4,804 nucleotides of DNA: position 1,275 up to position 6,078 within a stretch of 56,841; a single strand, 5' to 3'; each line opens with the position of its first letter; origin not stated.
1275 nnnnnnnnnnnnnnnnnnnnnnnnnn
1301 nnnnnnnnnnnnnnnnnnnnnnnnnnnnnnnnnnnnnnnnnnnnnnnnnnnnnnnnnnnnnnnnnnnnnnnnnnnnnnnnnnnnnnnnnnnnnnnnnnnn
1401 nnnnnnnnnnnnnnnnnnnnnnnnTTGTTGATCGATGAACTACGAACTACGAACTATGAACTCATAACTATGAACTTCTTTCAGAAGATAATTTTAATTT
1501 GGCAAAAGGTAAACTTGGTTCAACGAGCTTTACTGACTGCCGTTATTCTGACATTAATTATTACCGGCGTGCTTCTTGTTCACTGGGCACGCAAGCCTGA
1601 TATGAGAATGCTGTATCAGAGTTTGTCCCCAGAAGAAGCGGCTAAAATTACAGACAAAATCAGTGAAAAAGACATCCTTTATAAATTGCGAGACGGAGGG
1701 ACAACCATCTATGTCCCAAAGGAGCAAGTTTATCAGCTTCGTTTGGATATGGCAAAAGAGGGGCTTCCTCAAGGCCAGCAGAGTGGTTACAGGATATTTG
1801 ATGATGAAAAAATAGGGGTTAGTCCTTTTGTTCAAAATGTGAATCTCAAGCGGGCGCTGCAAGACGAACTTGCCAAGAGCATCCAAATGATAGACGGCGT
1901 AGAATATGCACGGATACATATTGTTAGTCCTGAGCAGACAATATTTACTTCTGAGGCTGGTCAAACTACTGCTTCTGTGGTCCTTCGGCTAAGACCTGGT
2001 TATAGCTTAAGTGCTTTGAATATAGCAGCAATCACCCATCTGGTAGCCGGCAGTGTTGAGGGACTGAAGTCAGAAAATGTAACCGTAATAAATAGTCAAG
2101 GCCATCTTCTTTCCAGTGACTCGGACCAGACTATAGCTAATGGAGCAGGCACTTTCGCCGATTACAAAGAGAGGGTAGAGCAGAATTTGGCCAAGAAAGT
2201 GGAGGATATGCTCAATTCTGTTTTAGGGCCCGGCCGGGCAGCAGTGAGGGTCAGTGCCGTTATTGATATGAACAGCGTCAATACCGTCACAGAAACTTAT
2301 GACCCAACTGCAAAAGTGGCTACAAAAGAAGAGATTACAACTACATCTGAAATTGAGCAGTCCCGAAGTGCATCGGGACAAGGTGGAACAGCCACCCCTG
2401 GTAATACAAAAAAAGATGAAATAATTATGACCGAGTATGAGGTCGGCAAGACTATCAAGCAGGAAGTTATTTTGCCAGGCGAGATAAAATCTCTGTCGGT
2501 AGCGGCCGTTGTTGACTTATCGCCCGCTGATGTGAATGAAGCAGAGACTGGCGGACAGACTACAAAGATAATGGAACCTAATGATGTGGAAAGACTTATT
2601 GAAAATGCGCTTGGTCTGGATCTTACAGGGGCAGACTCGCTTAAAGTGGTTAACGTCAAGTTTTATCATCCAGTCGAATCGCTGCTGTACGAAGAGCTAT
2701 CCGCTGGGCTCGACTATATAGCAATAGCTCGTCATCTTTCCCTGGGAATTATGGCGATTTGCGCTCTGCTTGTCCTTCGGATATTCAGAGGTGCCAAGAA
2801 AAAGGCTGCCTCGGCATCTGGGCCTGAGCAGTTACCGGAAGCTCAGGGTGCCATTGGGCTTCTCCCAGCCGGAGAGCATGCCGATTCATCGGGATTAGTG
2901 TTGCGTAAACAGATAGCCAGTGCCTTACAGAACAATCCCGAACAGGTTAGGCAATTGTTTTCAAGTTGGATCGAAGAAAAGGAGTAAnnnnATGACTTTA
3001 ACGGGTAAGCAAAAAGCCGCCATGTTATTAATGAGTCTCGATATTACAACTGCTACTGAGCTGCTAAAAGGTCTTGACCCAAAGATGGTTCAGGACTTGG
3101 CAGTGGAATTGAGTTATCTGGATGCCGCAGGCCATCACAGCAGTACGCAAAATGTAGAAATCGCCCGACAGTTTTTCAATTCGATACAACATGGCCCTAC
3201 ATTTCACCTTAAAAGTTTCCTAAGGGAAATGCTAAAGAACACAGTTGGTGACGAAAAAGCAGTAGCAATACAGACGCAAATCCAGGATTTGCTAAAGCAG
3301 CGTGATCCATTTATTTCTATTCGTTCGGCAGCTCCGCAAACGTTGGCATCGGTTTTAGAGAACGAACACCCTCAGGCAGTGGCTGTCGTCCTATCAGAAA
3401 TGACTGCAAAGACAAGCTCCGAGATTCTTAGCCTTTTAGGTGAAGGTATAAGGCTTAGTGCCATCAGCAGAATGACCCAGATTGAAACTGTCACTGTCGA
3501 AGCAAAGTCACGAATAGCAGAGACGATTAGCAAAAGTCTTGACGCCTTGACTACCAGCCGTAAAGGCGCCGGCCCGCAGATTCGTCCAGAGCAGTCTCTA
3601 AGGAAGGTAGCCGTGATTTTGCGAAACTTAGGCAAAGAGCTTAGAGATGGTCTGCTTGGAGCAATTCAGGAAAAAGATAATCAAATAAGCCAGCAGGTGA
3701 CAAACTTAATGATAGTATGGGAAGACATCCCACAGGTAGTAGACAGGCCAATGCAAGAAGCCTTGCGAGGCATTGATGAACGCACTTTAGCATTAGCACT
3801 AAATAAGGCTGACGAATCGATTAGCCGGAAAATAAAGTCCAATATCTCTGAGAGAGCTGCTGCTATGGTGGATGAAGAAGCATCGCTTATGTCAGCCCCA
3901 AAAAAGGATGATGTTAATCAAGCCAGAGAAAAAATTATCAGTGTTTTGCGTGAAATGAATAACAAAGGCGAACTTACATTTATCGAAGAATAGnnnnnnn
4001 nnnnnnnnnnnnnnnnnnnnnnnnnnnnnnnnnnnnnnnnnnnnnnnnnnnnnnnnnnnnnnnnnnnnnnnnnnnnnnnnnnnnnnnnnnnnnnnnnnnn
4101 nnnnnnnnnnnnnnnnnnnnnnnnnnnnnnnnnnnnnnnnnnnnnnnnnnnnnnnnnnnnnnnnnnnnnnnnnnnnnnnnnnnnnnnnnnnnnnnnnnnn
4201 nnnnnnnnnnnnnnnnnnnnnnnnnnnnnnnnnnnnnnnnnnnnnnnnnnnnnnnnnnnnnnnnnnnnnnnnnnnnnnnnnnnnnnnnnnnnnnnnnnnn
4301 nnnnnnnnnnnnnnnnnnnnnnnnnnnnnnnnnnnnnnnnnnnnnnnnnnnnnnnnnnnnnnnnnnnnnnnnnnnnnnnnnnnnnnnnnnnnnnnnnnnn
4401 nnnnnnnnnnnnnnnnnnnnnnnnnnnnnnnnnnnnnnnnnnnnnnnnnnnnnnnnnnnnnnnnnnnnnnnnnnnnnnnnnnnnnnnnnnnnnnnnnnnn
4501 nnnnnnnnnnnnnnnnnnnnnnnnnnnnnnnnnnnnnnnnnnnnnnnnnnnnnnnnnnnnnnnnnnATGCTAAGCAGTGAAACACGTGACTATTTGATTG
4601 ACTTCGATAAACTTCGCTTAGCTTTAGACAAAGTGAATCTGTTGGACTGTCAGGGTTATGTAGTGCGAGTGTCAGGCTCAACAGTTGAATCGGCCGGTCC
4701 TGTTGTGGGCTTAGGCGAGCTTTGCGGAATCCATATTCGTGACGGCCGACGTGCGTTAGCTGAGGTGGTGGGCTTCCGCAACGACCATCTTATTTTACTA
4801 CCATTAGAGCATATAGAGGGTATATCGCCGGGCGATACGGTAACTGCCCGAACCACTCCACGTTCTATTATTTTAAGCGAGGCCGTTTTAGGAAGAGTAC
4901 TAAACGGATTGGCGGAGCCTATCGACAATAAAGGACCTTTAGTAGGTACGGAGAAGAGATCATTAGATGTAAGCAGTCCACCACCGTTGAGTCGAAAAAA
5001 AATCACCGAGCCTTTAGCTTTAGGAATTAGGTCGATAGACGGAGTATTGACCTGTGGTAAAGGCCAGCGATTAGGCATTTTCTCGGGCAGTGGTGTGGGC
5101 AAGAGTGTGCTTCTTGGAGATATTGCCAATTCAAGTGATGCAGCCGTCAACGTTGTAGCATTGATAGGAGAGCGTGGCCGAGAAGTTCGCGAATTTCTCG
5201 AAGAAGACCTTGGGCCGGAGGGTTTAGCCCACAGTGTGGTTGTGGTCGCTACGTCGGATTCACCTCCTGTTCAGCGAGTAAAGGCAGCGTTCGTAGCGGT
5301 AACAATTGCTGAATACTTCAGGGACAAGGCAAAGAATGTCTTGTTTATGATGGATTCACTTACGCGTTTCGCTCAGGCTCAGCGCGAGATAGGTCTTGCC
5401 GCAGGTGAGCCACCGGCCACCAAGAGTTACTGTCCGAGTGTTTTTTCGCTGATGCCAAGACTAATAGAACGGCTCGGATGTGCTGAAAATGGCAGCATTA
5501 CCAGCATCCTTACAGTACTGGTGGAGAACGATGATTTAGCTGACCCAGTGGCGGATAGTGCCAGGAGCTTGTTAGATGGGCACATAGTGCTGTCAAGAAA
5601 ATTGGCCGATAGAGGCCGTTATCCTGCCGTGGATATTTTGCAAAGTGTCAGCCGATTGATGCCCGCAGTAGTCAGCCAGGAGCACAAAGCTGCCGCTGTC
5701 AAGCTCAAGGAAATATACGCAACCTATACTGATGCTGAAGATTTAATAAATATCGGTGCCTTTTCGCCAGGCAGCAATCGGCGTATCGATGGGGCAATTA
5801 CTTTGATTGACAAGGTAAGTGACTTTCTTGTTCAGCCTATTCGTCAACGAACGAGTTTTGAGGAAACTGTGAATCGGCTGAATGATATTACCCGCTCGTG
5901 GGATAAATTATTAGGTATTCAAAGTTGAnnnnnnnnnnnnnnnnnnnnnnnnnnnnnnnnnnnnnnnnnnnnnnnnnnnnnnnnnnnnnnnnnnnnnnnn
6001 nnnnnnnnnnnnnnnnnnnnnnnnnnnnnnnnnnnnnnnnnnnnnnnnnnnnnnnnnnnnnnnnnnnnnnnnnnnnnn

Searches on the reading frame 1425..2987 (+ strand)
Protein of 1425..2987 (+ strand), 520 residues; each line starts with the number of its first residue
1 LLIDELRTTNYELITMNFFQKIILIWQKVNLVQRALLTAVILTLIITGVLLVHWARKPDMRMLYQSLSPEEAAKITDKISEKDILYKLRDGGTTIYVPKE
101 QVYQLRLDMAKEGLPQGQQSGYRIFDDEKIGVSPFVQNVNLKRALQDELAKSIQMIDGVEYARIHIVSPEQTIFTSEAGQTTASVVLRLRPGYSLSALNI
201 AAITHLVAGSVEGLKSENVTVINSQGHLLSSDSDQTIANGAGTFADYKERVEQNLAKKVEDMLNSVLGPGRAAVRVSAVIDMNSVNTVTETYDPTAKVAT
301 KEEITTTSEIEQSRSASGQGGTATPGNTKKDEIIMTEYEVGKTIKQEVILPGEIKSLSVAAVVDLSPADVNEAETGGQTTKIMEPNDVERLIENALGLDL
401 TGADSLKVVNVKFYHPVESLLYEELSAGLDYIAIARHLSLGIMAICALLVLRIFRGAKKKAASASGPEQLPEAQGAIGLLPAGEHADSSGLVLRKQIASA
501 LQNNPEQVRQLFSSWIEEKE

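Call 35: search_protein_families(library=pfam, proteins=[window:1425-2987:+], max_evalue=0.00001)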
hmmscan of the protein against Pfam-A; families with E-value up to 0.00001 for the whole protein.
window:1425-2987:+ (520 aa): 2 families
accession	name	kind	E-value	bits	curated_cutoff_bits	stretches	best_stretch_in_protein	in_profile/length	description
PF01514.23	YscJ_FliF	-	5.5e-62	209.2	24.4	1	56-230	2-178/179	Secretory protein of YscJ/FliF family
PF08345.17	YscJ_FliF_C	-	4.3e-22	79.6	23.8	1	263-413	1-147/147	Flagellar M-ring protein C-terminal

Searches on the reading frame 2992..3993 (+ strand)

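Call 35: search_protein_families(library=pfam, proteins=[window:2992-3993:+], max_evalue=0.00001)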
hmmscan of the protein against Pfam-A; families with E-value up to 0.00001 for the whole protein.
window:2992-3993:+ (333 aa): 3 families
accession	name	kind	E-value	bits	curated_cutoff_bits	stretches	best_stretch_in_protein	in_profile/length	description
PF01706.21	FliG_C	-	6.6e-25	87.9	23.3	1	224-329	2-107/108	FliG C-terminal domain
PF14841.11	FliG_M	-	1.2e-17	64.3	25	1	115-188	1-74/76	FliG middle domain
PF14842.11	FliG_N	-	1.5e-17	64.5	25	1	2-103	1-100/104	FliG N-terminal domain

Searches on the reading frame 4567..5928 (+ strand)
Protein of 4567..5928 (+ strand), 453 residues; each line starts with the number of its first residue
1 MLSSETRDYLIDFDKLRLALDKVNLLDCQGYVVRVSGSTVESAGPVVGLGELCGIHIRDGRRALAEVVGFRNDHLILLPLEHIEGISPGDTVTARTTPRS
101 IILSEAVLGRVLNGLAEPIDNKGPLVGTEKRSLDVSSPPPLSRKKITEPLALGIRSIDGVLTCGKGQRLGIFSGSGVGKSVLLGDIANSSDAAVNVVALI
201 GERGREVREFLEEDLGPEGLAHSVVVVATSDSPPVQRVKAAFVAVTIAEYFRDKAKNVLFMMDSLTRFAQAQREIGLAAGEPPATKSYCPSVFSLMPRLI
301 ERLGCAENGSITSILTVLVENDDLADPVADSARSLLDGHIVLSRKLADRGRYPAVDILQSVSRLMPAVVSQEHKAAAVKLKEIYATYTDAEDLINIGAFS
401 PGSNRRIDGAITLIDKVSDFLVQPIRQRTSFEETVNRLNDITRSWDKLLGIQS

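Call 35: search_protein_families(library=pfam, proteins=[window:4567-5928:+], max_evalue=0.00001)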
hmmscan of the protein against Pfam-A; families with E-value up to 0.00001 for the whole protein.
window:4567-5928:+ (453 aa): 3 families
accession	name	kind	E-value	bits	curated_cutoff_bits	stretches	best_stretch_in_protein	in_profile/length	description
PF00006.31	ATP-synt_ab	-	7.7e-87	290.8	29.5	1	153-362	1-213/213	ATP synthase alpha/beta family, nucleotide-binding domain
PF18269.6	T3SS_ATPase_C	-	5.8e-23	81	22.7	1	369-439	1-71/72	T3SS EscN ATPase C-terminal domain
PF02874.29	ATP-synt_ab_N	-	5.9e-08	33.5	20.9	1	32-93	1-66/69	ATP synthase alpha/beta family, beta-barrel domain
